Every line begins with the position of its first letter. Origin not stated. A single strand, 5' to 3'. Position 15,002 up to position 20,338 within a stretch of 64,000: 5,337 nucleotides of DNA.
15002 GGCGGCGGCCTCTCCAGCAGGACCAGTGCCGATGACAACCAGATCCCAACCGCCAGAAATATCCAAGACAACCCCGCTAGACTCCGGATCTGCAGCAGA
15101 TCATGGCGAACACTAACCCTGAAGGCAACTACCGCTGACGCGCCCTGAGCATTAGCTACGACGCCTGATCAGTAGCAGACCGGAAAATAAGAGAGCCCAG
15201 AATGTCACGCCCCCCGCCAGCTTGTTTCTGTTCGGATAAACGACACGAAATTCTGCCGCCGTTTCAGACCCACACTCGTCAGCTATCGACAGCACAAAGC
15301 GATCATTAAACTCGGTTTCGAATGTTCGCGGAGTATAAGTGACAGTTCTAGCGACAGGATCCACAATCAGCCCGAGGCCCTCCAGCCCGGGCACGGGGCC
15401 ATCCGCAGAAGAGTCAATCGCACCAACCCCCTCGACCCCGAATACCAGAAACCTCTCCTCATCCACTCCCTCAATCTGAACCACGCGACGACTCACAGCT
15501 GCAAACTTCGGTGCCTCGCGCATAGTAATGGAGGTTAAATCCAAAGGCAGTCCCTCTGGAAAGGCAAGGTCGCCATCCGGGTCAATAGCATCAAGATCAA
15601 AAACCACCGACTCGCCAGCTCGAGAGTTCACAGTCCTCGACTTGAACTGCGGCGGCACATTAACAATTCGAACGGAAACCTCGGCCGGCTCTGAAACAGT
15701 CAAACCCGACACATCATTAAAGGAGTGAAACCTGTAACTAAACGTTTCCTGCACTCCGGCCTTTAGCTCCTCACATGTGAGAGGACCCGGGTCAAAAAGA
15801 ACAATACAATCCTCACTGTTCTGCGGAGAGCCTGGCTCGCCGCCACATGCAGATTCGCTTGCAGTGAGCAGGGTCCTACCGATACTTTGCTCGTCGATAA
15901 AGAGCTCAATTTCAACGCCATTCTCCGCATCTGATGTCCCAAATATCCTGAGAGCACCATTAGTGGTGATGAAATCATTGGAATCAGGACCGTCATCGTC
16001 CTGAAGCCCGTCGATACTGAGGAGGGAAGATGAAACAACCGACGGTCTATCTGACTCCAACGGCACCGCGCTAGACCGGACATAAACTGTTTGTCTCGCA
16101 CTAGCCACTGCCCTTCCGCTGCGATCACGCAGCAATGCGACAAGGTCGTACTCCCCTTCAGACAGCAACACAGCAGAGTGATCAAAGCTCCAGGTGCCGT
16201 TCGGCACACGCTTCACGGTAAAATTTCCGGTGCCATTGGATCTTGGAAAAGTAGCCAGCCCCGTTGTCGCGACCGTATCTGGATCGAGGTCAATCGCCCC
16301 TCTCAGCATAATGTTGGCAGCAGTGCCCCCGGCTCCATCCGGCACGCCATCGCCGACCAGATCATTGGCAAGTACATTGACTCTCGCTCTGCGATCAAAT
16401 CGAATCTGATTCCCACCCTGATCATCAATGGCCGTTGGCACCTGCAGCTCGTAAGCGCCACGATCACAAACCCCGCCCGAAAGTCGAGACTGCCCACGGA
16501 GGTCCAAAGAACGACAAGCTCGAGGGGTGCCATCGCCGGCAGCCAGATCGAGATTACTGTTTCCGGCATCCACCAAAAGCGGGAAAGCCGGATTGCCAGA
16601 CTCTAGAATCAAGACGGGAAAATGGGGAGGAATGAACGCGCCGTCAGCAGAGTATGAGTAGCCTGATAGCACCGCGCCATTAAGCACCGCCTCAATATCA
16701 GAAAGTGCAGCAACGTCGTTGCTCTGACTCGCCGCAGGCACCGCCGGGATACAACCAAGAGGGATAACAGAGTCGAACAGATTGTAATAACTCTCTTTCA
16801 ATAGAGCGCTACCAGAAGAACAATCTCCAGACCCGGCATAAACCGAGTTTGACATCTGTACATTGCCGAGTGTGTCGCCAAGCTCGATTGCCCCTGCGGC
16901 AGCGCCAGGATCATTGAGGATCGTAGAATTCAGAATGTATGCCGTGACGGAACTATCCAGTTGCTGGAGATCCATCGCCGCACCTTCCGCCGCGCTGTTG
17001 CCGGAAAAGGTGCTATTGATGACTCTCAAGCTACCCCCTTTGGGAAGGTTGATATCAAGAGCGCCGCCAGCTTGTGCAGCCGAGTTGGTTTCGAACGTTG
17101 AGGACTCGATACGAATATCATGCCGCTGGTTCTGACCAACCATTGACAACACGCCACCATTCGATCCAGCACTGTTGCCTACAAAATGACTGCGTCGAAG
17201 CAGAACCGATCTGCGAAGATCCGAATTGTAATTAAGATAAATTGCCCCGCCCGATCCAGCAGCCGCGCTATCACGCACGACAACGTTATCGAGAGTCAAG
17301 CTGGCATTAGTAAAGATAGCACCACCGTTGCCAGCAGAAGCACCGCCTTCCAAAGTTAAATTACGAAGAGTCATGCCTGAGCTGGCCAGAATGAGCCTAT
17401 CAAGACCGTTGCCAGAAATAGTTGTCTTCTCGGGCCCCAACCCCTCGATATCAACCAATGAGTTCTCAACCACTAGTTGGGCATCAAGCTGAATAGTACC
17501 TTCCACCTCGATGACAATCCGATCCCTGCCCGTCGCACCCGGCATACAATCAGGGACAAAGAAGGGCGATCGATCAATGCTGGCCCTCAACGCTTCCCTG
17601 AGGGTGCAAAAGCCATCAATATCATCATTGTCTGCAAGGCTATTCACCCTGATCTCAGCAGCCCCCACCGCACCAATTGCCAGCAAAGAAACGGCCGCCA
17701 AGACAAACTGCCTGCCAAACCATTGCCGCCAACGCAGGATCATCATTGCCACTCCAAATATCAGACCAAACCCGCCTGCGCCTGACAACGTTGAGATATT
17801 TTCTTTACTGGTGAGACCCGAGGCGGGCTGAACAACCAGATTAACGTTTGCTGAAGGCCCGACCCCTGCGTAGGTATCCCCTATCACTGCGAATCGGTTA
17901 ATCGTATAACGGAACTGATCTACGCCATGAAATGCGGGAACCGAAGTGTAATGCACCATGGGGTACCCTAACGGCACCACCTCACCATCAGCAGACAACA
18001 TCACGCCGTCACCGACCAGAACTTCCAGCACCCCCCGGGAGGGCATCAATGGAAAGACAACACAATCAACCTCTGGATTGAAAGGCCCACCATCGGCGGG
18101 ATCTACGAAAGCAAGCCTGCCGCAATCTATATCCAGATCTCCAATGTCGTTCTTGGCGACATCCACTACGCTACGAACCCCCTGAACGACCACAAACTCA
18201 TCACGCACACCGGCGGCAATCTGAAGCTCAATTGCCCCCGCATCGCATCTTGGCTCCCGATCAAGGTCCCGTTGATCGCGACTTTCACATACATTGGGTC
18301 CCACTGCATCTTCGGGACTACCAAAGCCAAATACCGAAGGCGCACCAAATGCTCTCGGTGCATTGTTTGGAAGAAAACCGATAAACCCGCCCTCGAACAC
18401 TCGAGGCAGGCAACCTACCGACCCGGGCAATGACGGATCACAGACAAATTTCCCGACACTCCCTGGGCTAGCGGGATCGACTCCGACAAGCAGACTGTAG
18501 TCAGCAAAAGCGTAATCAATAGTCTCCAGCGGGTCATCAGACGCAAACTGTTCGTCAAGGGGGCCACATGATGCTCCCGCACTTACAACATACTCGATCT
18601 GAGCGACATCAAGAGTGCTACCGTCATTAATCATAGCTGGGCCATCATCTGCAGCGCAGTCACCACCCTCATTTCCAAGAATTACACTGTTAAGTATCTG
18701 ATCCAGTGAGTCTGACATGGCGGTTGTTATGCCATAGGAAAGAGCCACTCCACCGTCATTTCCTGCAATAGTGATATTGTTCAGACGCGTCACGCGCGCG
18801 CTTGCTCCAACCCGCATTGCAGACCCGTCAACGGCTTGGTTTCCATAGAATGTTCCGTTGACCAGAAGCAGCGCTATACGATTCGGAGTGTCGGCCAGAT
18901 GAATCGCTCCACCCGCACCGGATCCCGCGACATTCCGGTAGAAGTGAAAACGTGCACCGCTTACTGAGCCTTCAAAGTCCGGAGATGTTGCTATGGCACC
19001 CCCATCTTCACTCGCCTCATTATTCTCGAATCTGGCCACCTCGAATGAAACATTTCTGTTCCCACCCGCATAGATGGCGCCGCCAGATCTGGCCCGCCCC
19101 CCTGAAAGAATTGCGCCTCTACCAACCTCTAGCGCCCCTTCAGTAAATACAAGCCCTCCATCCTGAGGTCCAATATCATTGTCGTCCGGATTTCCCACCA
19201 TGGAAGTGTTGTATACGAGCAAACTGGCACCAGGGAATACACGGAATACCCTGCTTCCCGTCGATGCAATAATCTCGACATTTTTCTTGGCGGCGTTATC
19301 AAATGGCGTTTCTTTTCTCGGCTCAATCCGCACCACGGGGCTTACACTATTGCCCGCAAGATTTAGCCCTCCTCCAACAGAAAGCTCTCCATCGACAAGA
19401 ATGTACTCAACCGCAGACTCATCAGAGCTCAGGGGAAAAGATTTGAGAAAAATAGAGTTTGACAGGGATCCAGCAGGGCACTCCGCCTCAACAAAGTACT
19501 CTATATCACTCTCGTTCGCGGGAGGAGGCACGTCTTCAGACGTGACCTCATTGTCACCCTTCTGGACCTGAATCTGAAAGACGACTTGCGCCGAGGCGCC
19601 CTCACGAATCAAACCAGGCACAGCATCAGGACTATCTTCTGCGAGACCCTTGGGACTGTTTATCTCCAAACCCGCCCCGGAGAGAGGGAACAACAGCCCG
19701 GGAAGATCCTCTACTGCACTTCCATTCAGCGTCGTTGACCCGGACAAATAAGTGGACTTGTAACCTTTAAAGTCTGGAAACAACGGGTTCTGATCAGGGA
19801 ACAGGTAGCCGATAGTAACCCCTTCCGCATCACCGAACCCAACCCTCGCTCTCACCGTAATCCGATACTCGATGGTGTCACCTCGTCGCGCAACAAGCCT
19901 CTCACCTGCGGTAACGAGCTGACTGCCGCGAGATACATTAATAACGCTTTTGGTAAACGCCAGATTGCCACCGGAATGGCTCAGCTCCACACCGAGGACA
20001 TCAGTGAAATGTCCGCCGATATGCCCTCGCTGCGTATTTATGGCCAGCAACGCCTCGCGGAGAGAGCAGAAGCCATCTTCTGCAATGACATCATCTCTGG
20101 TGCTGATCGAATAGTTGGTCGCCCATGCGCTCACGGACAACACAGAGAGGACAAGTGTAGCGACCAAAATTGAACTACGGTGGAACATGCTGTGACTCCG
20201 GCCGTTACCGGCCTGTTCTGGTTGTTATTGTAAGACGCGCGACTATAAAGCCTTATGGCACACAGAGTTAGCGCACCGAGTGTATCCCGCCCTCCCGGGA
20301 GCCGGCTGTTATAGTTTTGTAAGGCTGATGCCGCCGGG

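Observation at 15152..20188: One 1678-codon ORF encodes two complete secreted CSLREA/beta-helix proteins, each with its own sorting tail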

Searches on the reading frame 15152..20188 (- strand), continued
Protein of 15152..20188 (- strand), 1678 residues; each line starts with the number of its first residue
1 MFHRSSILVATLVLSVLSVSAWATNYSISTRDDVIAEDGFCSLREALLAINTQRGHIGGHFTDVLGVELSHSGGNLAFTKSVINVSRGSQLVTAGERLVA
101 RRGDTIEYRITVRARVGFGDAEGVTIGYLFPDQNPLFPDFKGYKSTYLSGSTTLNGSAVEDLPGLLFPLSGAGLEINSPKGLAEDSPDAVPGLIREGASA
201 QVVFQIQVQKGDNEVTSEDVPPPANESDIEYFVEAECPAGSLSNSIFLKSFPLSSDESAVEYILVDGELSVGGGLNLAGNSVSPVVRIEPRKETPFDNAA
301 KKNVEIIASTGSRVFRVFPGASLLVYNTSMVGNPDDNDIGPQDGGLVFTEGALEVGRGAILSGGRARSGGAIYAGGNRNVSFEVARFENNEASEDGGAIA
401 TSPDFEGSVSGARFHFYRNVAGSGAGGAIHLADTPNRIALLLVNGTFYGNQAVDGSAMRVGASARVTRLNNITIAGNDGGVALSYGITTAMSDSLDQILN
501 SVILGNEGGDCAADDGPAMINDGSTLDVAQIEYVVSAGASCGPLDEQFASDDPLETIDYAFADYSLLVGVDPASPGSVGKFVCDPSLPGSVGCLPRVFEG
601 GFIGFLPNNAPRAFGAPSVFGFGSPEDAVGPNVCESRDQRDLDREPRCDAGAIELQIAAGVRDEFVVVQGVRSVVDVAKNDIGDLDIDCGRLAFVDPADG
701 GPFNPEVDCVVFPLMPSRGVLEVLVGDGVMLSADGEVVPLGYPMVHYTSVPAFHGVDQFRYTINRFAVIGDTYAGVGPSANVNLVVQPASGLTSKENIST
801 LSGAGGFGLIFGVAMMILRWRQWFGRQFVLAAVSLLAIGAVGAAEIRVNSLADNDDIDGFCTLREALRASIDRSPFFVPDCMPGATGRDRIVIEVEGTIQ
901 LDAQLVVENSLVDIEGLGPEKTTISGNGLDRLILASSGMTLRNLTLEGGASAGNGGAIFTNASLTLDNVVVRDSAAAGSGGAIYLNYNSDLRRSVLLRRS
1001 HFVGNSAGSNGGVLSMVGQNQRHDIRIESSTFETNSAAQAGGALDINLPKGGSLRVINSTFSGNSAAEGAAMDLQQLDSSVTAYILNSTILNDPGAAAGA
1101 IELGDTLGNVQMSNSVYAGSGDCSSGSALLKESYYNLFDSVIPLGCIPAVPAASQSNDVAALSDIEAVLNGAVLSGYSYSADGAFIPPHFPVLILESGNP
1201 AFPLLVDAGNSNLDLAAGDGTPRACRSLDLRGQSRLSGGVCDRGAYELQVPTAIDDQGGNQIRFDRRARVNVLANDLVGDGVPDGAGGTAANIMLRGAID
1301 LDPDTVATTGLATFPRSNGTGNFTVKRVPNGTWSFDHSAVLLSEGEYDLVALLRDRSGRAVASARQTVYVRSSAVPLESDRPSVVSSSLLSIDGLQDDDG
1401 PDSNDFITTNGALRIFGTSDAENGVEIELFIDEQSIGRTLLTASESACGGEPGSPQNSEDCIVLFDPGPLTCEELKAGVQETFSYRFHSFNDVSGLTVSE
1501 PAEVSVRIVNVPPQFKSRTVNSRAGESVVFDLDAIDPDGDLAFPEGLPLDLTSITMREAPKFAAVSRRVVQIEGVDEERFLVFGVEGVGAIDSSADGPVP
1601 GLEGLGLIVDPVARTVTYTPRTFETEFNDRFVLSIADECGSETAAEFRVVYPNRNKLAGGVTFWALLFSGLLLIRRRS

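Call 62: find_related_loci(query=A1, collection=genome_contigs, flank=3000)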
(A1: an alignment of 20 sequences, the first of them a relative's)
Query A1 (1678 aa) in genome_contigs; peptide patterns used: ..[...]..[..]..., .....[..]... (x = any residue, [..] = any of these).
279 stretches matched a pattern; 192 encode a relative of the query (tblastn E <= 1e-3); the best 80 are kept; 78 distinct loci.
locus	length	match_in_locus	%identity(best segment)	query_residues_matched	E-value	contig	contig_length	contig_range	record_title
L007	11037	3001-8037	54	1-1663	0e+0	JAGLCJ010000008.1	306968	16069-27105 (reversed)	MAG: Alcanivoracaceae bacterium isolate SW_3_17 ROV166.bin.17.fa_8, whole genome shotgun sequence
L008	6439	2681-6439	57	1-1254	0e+0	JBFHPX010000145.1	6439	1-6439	MAG: Alcanivoracaceae bacterium isolate Mix_sand08.2021.06.G.58 k141_2088994_length_6439_cov_10.7612, whole genome shotg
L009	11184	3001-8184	46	1-1667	0e+0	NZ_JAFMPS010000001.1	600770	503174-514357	Alcanivorax sp. 1008 NODE_1_length_600770_cov_55.118590, whole genome shotgun sequence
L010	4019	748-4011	51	1-1277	0e+0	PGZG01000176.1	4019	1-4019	MAG: Gammaproteobacteria bacterium HGW-Gammaproteobacteria-14 08E140C01_10kDa_scaffold_6193, whole genome shotgun sequen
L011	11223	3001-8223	47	1-1667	0e+0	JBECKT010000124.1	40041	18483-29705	MAG: Alcanivoracaceae bacterium isolate ETDI14 k127_5269273, whole genome shotgun sequence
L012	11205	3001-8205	46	1-1673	0e+0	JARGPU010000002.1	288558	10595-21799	MAG: Alcanivoracaceae bacterium isolate bin_to_oxhcr2.014 NODE_28_length_288558_cov_21.708897, whole genome shotgun sequ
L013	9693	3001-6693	39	286-1677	9e-153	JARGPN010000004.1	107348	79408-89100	MAG: Alcanivoracaceae bacterium isolate bin_ti_oxhcr1.009 k141_145428, whole genome shotgun sequence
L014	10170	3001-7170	35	306-1654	8e-118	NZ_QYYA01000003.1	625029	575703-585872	Alcanivorax profundi strain MTEO17 scaffold_2, whole genome shotgun sequence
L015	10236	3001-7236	34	237-1677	2e-116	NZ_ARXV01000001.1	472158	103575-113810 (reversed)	Alcanivorax nanhaiticus strain 19-m-6 contig1, whole genome shotgun sequence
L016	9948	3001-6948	33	296-1677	8e-100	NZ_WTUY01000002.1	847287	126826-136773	Alcanivorax sp. DP30 scaffold2, whole genome shotgun sequence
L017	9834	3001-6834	29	306-1323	1e-31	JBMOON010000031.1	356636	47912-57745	MAG: Pseudomonadota bacterium isolate Betzabe_MAG103 MAG103_31, whole genome shotgun sequence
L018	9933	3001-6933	31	344-1250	2e-26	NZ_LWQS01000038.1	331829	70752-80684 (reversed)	Chloroflexus islandicus strain isl-2 NODE_1_length_331829_cov_30.0518_ID_6002, whole genome shotgun sequence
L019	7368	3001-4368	29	393-1090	5e-19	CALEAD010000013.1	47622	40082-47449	MAG: uncultured Anaerolineae bacterium isolate N1_Bin_METABAT__191_1 genome assembly, contig: c_000000594882, whole geno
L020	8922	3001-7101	31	846-1164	5e-19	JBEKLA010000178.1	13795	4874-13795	MAG: Candidatus Binataceae bacterium isolate SPRUCE 35 SPRUCE_35_178, whole genome shotgun sequence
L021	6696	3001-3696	33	829-1072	2e-16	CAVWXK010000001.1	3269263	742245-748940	MAG: uncultured proteobacterium isolate MFD03726.bin.2.8 genome assembly, contig: contig_15707, whole genome shotgun seq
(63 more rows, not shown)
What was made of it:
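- Tried and rejected: The single genome_contigs scan had gone on the distribution of the double gene (call 62).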

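Call 70: search_solved_structures(query=A1, max_evalue=1, show_alignments=1)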
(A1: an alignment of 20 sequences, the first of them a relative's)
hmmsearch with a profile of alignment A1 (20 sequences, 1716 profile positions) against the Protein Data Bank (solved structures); distinct sequences matched with E-value up to 1: 1.
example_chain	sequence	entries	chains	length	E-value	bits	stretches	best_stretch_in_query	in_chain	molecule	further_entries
7s7r_B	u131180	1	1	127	0.87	10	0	245-289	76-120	Nanobody G7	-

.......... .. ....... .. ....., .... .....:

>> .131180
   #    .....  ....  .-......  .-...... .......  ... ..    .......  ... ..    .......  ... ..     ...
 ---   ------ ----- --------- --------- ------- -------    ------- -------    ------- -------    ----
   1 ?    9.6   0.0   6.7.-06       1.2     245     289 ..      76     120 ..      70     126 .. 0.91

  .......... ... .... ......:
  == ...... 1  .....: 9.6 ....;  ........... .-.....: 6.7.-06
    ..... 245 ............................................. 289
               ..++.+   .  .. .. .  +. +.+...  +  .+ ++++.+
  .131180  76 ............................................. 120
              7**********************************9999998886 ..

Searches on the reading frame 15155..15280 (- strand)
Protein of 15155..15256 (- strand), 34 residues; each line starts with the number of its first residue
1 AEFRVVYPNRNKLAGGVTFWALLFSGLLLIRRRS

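Call 5: search_protein_families(library=ncbifam, proteins=[window:15155-15256:-], max_evalue=10)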
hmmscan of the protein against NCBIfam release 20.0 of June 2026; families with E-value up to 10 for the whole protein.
seq(34 aa): 2 families
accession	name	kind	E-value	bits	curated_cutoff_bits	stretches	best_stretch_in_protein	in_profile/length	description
NF051874.1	PVV_CTERM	equivalog_domain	0.081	12.7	27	1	13-34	12-33/38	PVV-CTERM domain-containing choice-of-anchor G protein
TIGR03901.2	MYXO-CTERM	domain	1.1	9.7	20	1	16-33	15-33/34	MYXO-CTERM sorting domain-containing protein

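Call 68: search_protein_families(library=ncbifam, alignment_id=A6, max_evalue=0.1)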
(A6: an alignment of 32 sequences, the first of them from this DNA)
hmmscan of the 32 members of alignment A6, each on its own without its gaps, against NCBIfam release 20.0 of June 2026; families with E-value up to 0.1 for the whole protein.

A. member 1, seq(42 aa): 0 families

B. families by the number of members that match (of 32 scanned): 13 families
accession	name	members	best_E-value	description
TIGR03501.1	GlyGly_CTERM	10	0.00012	GlyGly-CTERM sorting domain-containing protein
TIGR03382.1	GC_trans_RRR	9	0.0051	MYXO-CTERM sorting domain-containing protein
TIGR03901.2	MYXO-CTERM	8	6.5e-05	MYXO-CTERM sorting domain-containing protein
TIGR01167.1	LPXTG_anchor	5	0.0068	LPXTG cell wall anchor domain-containing protein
NF051874.1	PVV_CTERM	3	0.025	PVV-CTERM domain-containing choice-of-anchor G protein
NF038115.1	SVAGG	3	0.028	SVAGG family GlyGly-CTERM protein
TIGR04564.1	Synergist_CTERM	1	0.0018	Synerg-CTERM sorting domain-containing protein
NF058582.1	Microco_LAVTG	1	0.0034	LAVTG motif-containing sortase-dependent surface protein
NF041742.1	WGxxGxxG_fam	1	0.015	WGxxGxxG family protein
NF040681.2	GPS-CTERM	1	0.017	GPS-CTERM domain-containing protein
NF010238.0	PRK13685.1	1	0.029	hypothetical protein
NF050011.2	PFE_CTERM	1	0.042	PFE-CTERM domain-containing protein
NF005622.0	PRK07375.2-1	1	0.074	putative monovalent cation/H+ antiporter subunit C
